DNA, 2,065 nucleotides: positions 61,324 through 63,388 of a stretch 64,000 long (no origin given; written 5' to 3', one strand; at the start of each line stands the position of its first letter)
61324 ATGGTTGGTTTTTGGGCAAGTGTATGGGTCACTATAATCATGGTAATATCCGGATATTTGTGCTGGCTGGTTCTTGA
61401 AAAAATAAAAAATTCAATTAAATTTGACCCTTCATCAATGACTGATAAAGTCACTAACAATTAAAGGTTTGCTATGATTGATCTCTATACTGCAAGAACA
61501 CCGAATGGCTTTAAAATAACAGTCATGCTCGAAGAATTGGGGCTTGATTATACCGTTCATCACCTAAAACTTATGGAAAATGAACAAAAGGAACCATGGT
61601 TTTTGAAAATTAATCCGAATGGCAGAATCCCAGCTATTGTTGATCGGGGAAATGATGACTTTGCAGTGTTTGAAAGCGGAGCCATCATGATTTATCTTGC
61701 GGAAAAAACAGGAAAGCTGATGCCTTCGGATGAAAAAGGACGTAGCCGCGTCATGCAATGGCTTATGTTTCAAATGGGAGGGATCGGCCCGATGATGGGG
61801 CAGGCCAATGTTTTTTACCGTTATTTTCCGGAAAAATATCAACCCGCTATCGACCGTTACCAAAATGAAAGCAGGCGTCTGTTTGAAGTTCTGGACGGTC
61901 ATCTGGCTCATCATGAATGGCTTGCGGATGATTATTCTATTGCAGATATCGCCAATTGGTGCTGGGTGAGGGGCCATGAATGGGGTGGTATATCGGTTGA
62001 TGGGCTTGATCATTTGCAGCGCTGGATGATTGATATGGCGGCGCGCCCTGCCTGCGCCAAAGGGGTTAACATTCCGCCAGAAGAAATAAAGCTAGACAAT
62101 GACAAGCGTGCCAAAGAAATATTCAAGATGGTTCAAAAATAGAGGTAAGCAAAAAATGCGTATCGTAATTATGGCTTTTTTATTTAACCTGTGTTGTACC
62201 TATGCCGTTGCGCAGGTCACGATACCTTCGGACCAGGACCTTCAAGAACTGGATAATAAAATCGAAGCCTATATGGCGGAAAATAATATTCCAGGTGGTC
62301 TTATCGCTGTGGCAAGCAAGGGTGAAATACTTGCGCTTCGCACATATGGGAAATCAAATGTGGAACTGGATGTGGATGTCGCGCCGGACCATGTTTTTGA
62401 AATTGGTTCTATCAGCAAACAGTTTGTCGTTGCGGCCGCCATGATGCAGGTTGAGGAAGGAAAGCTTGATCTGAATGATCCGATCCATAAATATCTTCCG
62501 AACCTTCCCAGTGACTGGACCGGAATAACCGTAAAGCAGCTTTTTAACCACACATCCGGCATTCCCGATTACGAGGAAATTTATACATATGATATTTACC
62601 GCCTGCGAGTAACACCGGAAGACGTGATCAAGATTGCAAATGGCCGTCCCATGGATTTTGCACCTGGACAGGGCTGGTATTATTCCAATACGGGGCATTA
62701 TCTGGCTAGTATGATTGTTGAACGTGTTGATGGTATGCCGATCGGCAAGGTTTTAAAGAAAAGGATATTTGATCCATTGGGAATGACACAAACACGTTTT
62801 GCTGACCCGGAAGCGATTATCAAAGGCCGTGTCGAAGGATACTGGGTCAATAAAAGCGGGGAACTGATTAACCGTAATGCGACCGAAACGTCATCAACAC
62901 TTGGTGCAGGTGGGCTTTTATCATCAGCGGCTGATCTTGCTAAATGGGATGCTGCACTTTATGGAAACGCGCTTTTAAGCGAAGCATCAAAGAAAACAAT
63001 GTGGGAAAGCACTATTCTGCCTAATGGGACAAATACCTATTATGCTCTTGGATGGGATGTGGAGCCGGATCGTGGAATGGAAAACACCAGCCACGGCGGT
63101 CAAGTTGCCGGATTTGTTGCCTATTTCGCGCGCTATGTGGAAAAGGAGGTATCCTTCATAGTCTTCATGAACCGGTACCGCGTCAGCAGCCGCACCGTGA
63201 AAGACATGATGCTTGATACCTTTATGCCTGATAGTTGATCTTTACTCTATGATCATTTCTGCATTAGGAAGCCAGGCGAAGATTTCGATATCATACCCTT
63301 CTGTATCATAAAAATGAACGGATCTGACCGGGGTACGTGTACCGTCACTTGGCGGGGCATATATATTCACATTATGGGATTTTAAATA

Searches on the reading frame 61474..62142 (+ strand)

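Call 30: search_protein_families(library=pfam, proteins=[window:61474-62142:+], max_evalue=0.00001)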
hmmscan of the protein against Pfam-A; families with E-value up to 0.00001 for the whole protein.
window:61474-62142:+ (222 aa): 4 families
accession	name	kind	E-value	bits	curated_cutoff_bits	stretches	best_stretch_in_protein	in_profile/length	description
PF02798.26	GST_N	-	4.2e-17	62.7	20.9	1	3-77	4-76/76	Glutathione S-transferase, N-terminal domain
PF13409.12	GST_N_2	-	5.1e-14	53.1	25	1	10-77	3-69/70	Glutathione S-transferase, N-terminal domain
PF13417.12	GST_N_3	-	8.7e-10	39.2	22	1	4-79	1-71/75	Glutathione S-transferase, N-terminal domain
PF00043.30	GST_C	-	1.5e-07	32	20.7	1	114-192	10-93/93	Glutathione S-transferase, C-terminal domain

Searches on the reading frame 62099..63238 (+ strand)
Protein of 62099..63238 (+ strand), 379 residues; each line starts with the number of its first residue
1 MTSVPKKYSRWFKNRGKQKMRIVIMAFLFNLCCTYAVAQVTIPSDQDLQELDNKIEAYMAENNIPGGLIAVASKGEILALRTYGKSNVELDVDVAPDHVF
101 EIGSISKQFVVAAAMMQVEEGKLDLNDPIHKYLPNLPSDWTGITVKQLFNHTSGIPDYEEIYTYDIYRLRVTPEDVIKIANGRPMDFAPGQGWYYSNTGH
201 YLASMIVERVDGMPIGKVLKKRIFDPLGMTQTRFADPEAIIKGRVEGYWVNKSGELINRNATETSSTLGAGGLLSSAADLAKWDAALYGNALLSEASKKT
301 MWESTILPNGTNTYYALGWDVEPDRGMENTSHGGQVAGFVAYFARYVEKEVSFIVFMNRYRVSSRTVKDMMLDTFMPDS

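Call 30: search_protein_families(library=pfam, proteins=[window:62099-63238:+], max_evalue=0.00001)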
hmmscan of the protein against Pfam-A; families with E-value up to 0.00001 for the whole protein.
window:62099-63238:+ (379 aa): 2 families
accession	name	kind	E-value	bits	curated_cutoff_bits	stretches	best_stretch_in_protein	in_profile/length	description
PF00144.29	Beta-lactamase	-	2.9e-69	234.2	27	1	51-361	1-312/329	Beta-lactamase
PF13354.11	Beta-lactamase2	-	2.7e-07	30.6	22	0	92-129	13-50/214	Beta-lactamase enzyme family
